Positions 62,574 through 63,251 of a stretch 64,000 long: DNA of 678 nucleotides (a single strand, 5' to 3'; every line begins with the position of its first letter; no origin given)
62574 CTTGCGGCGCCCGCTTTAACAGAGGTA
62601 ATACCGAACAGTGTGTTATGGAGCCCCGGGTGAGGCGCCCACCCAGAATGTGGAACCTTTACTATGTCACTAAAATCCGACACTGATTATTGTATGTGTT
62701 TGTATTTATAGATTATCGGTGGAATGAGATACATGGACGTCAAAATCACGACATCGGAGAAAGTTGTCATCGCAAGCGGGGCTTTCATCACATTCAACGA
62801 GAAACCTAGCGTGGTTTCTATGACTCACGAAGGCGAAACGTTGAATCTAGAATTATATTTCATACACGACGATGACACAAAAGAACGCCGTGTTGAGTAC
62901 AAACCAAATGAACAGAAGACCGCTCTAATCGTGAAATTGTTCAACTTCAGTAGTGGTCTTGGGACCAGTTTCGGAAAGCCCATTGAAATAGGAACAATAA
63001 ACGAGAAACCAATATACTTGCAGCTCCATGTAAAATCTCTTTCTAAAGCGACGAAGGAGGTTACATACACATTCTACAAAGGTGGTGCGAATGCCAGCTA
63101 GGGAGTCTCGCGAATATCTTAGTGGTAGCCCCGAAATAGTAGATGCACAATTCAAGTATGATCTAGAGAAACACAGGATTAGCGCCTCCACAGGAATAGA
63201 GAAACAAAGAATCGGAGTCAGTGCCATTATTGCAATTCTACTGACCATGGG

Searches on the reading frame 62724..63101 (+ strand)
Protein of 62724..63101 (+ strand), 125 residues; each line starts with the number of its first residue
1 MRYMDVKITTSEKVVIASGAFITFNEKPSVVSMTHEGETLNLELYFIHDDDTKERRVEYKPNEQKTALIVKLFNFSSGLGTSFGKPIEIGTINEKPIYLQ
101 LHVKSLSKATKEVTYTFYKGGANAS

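Call 57: search_protein_families(library=pfam, max_evalue=0.00001, proteins=[window:62724-63101:+])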
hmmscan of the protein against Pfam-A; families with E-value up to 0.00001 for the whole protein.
window:62724-63101:+ (125 aa): 1 family
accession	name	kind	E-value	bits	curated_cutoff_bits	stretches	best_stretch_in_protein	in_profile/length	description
PF21732.2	DUF6864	-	6.8e-21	74.7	27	1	7-120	1-114/114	Domain of unknown function (DUF6864)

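Call 67: find_encoding_contigs(protein=window:62724-63101:+, flank=10000, max_places=4)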
Protein window:62724-63101:+ (125 aa): 2 contigs read that carry it; 2 places shown.
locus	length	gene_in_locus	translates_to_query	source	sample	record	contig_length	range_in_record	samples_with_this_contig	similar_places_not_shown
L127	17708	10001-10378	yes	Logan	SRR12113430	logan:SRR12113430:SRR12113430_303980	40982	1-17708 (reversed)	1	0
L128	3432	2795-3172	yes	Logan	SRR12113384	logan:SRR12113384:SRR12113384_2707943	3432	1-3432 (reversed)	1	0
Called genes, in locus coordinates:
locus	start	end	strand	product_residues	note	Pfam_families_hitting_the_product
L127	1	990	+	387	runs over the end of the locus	-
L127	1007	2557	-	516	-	PF22612:GH113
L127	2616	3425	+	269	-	-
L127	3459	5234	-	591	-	PF04909:Amidohydro_2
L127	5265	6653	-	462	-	PF01551:Peptidase_M23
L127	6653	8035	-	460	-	PF14870:PSII_BNR (faint), PF25852:DUF6242_C (faint), PF02012:BNR (faint), PF13088:BNR_2 (faint), PF15902:Sortilin-Vps10 (weak)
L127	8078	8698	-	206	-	-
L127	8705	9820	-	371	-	-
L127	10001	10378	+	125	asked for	PF21732:DUF6864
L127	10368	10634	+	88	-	-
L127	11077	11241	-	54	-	-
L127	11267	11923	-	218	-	-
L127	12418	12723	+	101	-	PF13412:HTH_24 (weak)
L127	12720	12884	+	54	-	-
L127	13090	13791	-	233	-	-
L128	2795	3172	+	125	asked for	PF21732:DUF6864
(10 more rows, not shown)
